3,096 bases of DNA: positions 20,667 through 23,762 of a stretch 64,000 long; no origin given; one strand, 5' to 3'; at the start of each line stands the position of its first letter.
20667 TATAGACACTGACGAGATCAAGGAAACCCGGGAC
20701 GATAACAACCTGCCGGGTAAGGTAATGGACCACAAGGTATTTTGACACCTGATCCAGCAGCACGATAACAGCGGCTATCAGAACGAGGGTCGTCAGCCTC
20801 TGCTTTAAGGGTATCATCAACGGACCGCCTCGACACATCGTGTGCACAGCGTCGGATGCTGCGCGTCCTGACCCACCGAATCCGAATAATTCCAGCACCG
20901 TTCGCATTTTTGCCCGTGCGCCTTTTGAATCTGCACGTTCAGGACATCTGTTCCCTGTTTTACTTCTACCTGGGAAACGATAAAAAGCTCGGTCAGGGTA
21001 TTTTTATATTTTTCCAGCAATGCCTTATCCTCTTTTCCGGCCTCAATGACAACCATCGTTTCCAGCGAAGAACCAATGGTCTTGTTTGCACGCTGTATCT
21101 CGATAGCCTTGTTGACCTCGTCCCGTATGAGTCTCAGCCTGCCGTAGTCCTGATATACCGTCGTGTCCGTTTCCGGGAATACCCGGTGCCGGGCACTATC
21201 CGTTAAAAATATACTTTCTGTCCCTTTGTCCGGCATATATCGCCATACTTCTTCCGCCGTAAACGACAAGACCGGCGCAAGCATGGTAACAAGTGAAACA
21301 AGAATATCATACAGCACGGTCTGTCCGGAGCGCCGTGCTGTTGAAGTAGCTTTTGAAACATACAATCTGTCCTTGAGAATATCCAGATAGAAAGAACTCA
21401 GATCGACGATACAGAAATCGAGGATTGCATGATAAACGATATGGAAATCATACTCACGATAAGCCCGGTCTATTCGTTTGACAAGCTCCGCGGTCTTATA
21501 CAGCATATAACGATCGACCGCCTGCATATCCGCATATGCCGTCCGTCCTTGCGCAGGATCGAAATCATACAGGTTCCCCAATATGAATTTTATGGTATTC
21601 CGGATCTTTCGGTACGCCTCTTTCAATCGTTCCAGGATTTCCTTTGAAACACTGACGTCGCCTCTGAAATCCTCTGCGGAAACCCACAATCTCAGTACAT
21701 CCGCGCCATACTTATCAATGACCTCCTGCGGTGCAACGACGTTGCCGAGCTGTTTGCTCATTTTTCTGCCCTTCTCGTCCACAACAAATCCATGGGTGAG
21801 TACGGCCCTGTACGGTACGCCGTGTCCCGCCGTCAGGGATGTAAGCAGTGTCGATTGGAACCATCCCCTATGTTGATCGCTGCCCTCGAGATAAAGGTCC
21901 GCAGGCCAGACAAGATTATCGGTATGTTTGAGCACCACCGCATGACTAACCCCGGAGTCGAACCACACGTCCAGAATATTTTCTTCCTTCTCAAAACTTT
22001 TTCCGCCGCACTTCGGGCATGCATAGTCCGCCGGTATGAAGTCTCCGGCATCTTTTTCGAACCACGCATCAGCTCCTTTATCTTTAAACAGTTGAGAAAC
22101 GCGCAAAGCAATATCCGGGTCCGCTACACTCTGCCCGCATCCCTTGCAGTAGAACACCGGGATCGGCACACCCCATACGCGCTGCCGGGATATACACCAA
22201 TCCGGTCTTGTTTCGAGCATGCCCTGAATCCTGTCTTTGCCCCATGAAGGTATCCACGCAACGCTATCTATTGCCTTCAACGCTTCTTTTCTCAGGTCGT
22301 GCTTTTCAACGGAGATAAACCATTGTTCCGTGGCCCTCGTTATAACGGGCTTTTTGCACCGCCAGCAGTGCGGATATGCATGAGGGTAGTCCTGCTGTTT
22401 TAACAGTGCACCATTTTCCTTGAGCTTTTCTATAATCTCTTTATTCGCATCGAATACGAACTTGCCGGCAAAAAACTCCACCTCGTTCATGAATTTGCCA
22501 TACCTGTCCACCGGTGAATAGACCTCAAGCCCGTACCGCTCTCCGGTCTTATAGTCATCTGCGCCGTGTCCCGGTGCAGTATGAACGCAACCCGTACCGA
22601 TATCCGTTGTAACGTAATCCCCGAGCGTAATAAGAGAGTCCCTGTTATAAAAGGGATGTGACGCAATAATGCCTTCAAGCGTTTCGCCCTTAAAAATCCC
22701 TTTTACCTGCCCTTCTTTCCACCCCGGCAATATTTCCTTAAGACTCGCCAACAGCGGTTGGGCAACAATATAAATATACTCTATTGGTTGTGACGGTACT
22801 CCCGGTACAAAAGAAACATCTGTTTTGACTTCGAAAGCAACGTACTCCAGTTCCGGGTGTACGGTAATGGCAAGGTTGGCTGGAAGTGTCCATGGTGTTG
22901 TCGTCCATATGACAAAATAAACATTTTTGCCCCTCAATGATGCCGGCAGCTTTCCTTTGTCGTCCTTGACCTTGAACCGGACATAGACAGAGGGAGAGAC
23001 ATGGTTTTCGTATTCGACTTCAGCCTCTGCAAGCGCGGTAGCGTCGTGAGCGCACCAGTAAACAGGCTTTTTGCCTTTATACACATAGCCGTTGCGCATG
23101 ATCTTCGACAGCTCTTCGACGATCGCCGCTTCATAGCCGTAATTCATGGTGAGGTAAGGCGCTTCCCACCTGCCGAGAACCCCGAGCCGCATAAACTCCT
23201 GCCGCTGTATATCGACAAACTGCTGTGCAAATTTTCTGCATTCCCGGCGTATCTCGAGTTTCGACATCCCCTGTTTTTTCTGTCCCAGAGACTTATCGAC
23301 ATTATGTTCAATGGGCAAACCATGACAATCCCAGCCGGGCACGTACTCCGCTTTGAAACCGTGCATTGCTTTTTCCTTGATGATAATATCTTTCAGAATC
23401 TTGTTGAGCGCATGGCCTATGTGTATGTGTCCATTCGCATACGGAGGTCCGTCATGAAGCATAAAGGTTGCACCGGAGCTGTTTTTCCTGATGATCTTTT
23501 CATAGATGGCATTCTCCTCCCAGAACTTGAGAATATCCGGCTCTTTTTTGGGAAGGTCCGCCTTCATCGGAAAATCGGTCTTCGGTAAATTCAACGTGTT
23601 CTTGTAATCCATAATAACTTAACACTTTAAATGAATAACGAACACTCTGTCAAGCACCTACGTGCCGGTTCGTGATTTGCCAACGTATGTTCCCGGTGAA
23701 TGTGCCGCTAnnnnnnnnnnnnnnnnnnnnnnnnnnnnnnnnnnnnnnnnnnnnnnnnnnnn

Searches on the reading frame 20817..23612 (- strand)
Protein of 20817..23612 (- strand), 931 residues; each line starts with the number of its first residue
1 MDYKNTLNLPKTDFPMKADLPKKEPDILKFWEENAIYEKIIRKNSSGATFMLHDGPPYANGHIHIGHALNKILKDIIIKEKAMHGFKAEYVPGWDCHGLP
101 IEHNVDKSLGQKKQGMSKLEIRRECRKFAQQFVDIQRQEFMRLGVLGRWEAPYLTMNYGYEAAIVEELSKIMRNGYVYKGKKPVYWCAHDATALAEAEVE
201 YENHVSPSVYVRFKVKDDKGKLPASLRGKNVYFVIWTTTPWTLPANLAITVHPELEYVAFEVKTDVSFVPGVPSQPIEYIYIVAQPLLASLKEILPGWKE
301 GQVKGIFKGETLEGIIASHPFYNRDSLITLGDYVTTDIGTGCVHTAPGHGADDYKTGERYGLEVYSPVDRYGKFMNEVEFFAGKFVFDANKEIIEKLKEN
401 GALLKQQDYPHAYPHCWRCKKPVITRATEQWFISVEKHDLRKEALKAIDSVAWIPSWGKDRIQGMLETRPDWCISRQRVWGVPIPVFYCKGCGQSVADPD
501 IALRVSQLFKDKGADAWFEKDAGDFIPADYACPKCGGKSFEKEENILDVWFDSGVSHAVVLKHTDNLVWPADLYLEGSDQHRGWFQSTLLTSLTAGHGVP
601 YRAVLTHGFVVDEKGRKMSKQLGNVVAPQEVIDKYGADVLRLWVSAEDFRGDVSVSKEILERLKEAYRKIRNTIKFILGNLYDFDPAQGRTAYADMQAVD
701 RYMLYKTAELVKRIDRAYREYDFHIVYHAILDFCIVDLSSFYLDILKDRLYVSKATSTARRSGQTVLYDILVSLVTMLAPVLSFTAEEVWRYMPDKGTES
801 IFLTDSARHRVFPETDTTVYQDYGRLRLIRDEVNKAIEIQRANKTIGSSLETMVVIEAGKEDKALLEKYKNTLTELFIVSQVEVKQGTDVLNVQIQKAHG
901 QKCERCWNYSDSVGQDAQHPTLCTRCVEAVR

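Call 24: find_related_loci(query=window:20817-23612:-, collection=genome_contigs, flank=10000)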
Query window:20817-23612:- (931 aa) in genome_contigs; peptide patterns used: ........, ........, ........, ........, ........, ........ (x = any residue, [..] = any of these).
580 stretches matched a pattern; 560 encode a relative of the query (tblastn E <= 1e-3); the best 80 are kept; 80 distinct loci.
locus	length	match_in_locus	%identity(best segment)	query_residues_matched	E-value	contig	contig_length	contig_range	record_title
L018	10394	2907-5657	92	1-931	0e+0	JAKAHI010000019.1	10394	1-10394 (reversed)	MAG: bacterium isolate WY2.bin9 NODE_10493_length_10394_cov_3.971170, whole genome shotgun sequence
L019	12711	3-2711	86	28-930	0e+0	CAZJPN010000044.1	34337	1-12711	MAG TPA_asm: uncultured Pseudomonadota bacterium isolate SRP271791_co1_55 genome assembly, contig: k141_25975, whole gen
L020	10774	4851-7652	83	1-931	0e+0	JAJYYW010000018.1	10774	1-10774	MAG: bacterium isolate FK4.bin6 NODE_8051_length_10774_cov_1.004508, whole genome shotgun sequence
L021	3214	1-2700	85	17-930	0e+0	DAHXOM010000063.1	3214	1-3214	MAG TPA_asm: bacterium isolate clean1809 k141_271257, whole genome shotgun sequence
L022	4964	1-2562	82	64-931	0e+0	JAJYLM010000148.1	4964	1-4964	MAG: bacterium isolate DBS2-1.bin76 NODE_35245_length_4964_cov_1.808559, whole genome shotgun sequence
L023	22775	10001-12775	55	1-931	0e+0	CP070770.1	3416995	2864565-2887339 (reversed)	MAG: Deltaproteobacteria bacterium isolate bin23 chromosome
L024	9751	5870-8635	55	2-930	0e+0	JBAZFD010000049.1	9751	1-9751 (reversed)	MAG: Thermodesulfovibrionales bacterium isolate SO_2017_LW3_141 NODE_22127_length_9751_cov_0.831463_LW162_2017, whole ge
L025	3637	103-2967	53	1-931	0e+0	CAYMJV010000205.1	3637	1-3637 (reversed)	MAG TPA_asm: uncultured Syntrophaceae bacterium isolate binchicken_co378_81 genome assembly, contig: NODE_22919_length_3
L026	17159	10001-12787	55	1-930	0e+0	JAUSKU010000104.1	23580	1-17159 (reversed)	MAG: Deltaproteobacteria bacterium isolate E14_metabat.bin.78 E14_k141_686920, whole genome shotgun sequence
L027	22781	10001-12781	54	1-931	0e+0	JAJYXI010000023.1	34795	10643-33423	MAG: Nitrospirae bacterium isolate FK3.bin35 NODE_2328_length_34795_cov_8.697473, whole genome shotgun sequence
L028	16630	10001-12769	54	1-931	0e+0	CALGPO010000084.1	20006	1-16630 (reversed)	MAG: uncultured bacterium isolate N1_Bin_METABAT__18_1 genome assembly, contig: c_000003111889, whole genome shotgun seq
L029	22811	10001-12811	54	1-931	0e+0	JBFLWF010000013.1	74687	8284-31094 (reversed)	MAG: Nitrospirota bacterium isolate MAG025 MAG025_13, whole genome shotgun sequence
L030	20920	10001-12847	53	1-930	0e+0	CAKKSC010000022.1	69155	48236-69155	Desulfuromonadales bacterium isolate Hainich-H52-bin013-1 genome assembly, contig: H52-bin013_1_Hain_H52_02um_R1_65_leng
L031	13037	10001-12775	52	1-926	0e+0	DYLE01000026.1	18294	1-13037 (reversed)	MAG TPA_asm: Desulfonema limicola isolate SulCav_AS07-7_54_10 SulCav_AS07_7_3015_length_18294_cov_5_774823, whole genome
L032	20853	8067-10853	53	1-930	0e+0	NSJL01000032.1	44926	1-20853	MAG: Nitrospira sp. isolate Ru_enrich_NS NODE_338_length_44926_cov_118.054, whole genome shotgun sequence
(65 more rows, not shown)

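Call 61: search_protein_families(library=pfam, proteins=[L019:3386-4972:-, L019:4991-5566:-, L019:5875-6474:-, L019:6467-8077:-, L019:8017-8622:-, L019:8629-9819:-, L019:9822-10280:-, L019:10277-10834:-, L019:10859-12100:-, L020:8428-9612:-], max_evalue=0.001)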
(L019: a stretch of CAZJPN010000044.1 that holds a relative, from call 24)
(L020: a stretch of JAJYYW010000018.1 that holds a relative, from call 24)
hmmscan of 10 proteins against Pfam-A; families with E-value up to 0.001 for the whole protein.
L019:3386-4972:- (528 aa): 2 families
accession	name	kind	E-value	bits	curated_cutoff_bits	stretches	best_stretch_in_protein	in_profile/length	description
PF07969.17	Amidohydro_3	-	8e-25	88.7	29.7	1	45-509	2-471/472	Amidohydrolase family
PF01979.26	Amidohydro_1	-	5.6e-11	42.7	25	1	390-509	233-345/345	Amidohydrolase family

L019:4991-5566:- (191 aa): 13 families
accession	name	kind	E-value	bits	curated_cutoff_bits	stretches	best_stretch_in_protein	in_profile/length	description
PF13847.12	Methyltransf_31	-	9.9e-19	67.9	27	1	37-146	3-115/145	Methyltransferase domain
PF08241.18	Methyltransf_11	-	1.3e-15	58.2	21.2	1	42-141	1-95/95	Methyltransferase domain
PF13649.12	Methyltransf_25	-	6.4e-15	56.1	27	1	41-137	1-97/97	Methyltransferase domain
PF01209.24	Ubie_methyltran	-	1.7e-14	54.2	20.1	1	27-146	37-156/233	ubiE/COQ5 methyltransferase family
PF08242.18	Methyltransf_12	-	1.5e-11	45.3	30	1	42-139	1-98/98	Methyltransferase domain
PF05175.20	MTS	-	1.7e-07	31.5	23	1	37-160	31-155/170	Methyltransferase small domain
PF13489.12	Methyltransf_23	-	3.5e-07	30.5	27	1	26-147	10-122/164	Methyltransferase domain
PF02475.24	TRM5-TYW2_MTfase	-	4.9e-07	30.3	28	1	32-140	31-132/164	TRM5/TYW2 methyltransferase domain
PF01135.25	PCMT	-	1.9e-06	28.3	20.3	1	35-91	71-127/210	Protein-L-isoaspartate(D-aspartate) O-methyltransferase (PCMT)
PF01269.23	Fibrillarin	-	3.1e-06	26.9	27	1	31-141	65-174/227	Fibrillarin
PF02353.26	CMAS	-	3e-05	23.9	27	1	26-141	51-164/273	Mycolic acid cyclopropane synthetase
PF06325.19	PrmA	-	0.00062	19.8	22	1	37-140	161-257/296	Ribosomal protein L11 methyltransferase (PrmA)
PF01728.25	FtsJ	-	0.00071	20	24.1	1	28-91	11-79/181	FtsJ-like methyltransferase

L019:5875-6474:- (199 aa): 1 family
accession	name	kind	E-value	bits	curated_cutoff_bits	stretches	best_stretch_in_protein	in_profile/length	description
PF01066.26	CDP-OH_P_transf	-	1.3e-38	133.2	22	1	11-182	2-152/152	CDP-alcohol phosphatidyltransferase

L019:6467-8077:- (536 aa): 17 families
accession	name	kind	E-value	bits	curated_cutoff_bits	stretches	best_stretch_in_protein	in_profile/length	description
PF14559.12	TPR_19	-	2.2e-17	63.6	25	2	113-165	2-54/68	Tetratricopeptide repeat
PF07719.23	TPR_2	-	7.3e-14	51.1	27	0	107-135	6-34/34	Tetratricopeptide repeat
PF13432.12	TPR_16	-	1.3e-13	51.6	32.7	1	107-161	2-56/65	Tetratricopeptide repeat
PF13431.12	TPR_17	-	7.9e-11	41.8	24.4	0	58-88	3-33/34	Tetratricopeptide repeat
PF13428.12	TPR_14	-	1.5e-10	41.1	23.5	0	107-144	6-43/44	Tetratricopeptide repeat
PF13174.12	TPR_6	-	2.3e-10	40.9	26.3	0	73-101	5-33/33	Tetratricopeptide repeat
PF12895.13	ANAPC3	-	1.8e-08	34.9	27.2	0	108-161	29-81/82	Anaphase-promoting complex, cyclosome, subunit 3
PF13181.12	TPR_8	-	4.1e-08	33.2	25.7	0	142-161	7-26/34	Tetratricopeptide repeat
PF00515.34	TPR_1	-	5.1e-07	29.7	27.8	0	106-125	5-24/34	Tetratricopeptide repeat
PF23914.1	TPR_CcmH_CycH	-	8.9e-07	29.3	42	0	49-95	102-148/158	Cytochrome c-type biogenesis protein H TPR domain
PF13424.12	TPR_12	-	1e-06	29.2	30.1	0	81-125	23-68/77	Tetratricopeptide repeat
PF01987.23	AIM24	-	1.4e-06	28.6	25.7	1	357-534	10-202/205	Mitochondrial biogenesis AIM24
PF24575.1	TPR_Slam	-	6.6e-06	26.9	35.2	1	75-125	54-104/104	Surface lipoprotein assembly modifier, N-terminal TPR repeats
PF13371.12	TPR_9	-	8.9e-05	22.9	35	1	76-138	3-65/73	Tetratricopeptide repeat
PF14853.12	Fis1_TPR_C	-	0.00015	22.3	25.3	0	108-141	7-40/53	Fis1 C-terminal tetratricopeptide repeat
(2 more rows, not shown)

L019:8017-8622:- (201 aa): 3 families
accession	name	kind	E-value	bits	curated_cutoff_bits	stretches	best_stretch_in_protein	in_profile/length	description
PF01464.25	SLT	-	5.9e-30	103.7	21.3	1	80-174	6-106/117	Transglycosylase SLT domain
PF13406.11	SLT_2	-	3.3e-07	30.3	24.3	1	73-101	73-101/292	Transglycosylase SLT domain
PF19489.4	SLT_4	-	0.00076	19.6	27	0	70-109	31-70/184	Transglycosylase SLT domain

L019:8629-9819:- (396 aa): 1 family
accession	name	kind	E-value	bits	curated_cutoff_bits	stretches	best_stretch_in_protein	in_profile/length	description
PF01960.23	ArgJ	-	6.4e-133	443.5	32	1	12-396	3-377/377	ArgJ family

L019:9822-10280:- (152 aa): 1 family
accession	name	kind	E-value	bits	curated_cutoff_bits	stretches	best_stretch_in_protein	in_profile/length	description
PF11136.13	DUF2889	-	4.5e-16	59.6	25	1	30-105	43-117/123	Protein of unknown function (DUF2889)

L019:10277-10834:- (185 aa): 2 families
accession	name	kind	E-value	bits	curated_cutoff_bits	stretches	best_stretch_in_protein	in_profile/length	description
PF01796.24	OB_ChsH2_C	-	3.9e-11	43.1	27.1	1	99-164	1-65/65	ChsH2, C-terminal OB-fold domain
PF12172.15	zf-ChsH2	-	3.6e-05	23.9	23.2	1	64-95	2-33/37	ChsH2, rubredoxin-like zinc ribbon domain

L019:10859-12100:- (413 aa): 3 families
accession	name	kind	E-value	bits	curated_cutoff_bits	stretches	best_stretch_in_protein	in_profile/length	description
PF22691.2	Thiolase_C_1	-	5.9e-35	120.5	28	1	257-389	10-138/144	Thiolase C-terminal domain-like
PF00108.29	Thiolase_N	-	4.6e-11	43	26.4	1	7-191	4-191/260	Thiolase, N-terminal domain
PF02803.24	Thiolase_C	-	7.7e-06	26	27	1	256-373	13-109/123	Thiolase, C-terminal domain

L020:8428-9612:- (394 aa): 0 families

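Call 90: list_cluster_members(proteins=[window:20817-23612:-, window:16114-18999:-, window:13841-14473:-, window:14514-16091:-])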
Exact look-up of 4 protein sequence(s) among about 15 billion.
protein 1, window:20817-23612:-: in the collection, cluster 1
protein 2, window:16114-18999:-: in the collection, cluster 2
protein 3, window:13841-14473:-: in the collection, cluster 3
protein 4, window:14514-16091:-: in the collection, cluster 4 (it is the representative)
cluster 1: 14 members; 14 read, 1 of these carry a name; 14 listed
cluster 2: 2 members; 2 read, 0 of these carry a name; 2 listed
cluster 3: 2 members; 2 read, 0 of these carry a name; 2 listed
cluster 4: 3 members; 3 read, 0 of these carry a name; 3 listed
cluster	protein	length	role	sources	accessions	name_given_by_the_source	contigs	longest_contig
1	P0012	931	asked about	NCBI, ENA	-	-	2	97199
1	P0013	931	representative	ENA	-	-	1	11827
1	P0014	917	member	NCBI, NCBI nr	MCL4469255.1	MAG: isoleucine--tRNA ligase [Deltaproteobacteria bacterium] | isoleucine--tRNA ligase [Deltaproteobacteria bacterium]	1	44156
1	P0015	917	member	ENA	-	-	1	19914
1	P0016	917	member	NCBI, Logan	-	-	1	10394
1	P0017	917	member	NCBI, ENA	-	-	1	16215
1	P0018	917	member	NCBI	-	-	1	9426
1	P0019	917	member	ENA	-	-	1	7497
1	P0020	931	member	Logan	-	-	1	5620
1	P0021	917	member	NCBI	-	-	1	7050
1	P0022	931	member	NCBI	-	-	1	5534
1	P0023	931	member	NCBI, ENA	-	-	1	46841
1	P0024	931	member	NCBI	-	-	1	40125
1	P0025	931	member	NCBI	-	-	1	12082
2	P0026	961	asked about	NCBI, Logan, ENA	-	-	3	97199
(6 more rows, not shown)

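Call 91: find_encoding_contigs(protein=P0014, flank=10000, max_places=3)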
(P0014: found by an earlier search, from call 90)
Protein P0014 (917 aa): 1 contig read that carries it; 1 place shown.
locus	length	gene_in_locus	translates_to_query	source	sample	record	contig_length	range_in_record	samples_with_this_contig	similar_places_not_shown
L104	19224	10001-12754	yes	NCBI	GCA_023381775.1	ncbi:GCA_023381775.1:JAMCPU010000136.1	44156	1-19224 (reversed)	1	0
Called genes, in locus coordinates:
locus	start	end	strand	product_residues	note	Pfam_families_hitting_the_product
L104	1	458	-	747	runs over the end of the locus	PF14814:UB2H, PF00912:Transgly, PF00905:Transpeptidase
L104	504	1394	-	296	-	PF03279:Lip_A_acyltrans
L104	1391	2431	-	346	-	PF02606:LpxK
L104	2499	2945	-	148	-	-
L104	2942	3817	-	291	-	PF01048:PNP_UDP_1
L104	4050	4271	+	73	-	PF11127:YgaP-like_TM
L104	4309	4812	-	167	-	PF02915:Rubrerythrin, PF21349:RUBY_RBDX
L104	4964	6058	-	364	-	PF00712:DNA_pol3_beta, PF02767:DNA_pol3_beta_2, PF02768:DNA_pol3_beta_3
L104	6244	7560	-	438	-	PF11638:DnaA_N, PF01695:IstB_IS21, PF00308:Bac_DnaA, PF13173:AAA_14 (faint), PF00004:AAA (weak), PF08299:Bac_DnaA_C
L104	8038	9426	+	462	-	PF10396:TrmE_N, PF00009:GTP_EFTU (faint), PF12631:MnmE_helical, PF03193:RsgA_GTPase (faint), PF00350:Dynamin_N (faint), PF01926:MMR_HSR1, PF02421:FeoB_N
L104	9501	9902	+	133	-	PF02142:MGS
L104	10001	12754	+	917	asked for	PF00133:tRNA-synt_1, PF01406:tRNA-synt_1e (faint), PF09334:tRNA-synt_1g, PF08264:Anticodon_1, PF06827:zf-FPG_IleRS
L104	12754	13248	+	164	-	PF01252:Peptidase_A8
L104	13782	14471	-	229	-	PF05552:MS_channel_1st_1 (weak)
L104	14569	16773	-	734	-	PF00535:Glycos_transf_2, PF21969:MGS_GT (weak)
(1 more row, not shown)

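Call 92: find_encoding_contigs(protein=P0024, flank=10000, max_places=3)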
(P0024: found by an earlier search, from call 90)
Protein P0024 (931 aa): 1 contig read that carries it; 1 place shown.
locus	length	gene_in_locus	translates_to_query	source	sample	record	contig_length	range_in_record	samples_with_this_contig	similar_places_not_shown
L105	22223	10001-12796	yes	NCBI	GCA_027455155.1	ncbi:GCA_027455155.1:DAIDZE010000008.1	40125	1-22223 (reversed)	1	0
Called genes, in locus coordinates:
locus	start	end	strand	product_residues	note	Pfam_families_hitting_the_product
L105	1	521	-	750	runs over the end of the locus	PF14814:UB2H, PF00912:Transgly, PF00905:Transpeptidase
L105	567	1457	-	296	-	PF03279:Lip_A_acyltrans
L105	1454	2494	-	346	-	PF02606:LpxK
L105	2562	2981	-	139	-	-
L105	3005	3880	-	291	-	PF01048:PNP_UDP_1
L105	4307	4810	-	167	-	PF02915:Rubrerythrin, PF21349:RUBY_RBDX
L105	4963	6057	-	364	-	PF00712:DNA_pol3_beta, PF02767:DNA_pol3_beta_2, PF02768:DNA_pol3_beta_3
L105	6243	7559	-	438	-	PF11638:DnaA_N, PF01695:IstB_IS21, PF00308:Bac_DnaA, PF00004:AAA (weak), PF08299:Bac_DnaA_C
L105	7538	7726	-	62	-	-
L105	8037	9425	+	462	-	PF10396:TrmE_N, PF00009:GTP_EFTU (faint), PF12631:MnmE_helical, PF03193:RsgA_GTPase (faint), PF00350:Dynamin_N (faint), PF01926:MMR_HSR1, PF02421:FeoB_N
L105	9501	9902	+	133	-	PF02142:MGS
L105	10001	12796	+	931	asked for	PF00133:tRNA-synt_1, PF01406:tRNA-synt_1e (faint), PF09334:tRNA-synt_1g, PF08264:Anticodon_1, PF06827:zf-FPG_IleRS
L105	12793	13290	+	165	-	PF01252:Peptidase_A8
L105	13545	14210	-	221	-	PF13505:OMP_b-brl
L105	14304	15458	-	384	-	-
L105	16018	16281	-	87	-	PF05016:ParE_toxin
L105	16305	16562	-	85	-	PF02604:PhdYeFM_antitox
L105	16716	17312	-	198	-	PF01063:Aminotran_4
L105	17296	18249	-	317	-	PF00425:Chorismate_bind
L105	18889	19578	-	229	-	PF05552:MS_channel_1st_1 (weak)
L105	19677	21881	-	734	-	PF00535:Glycos_transf_2, PF21969:MGS_GT (weak)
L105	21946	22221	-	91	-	?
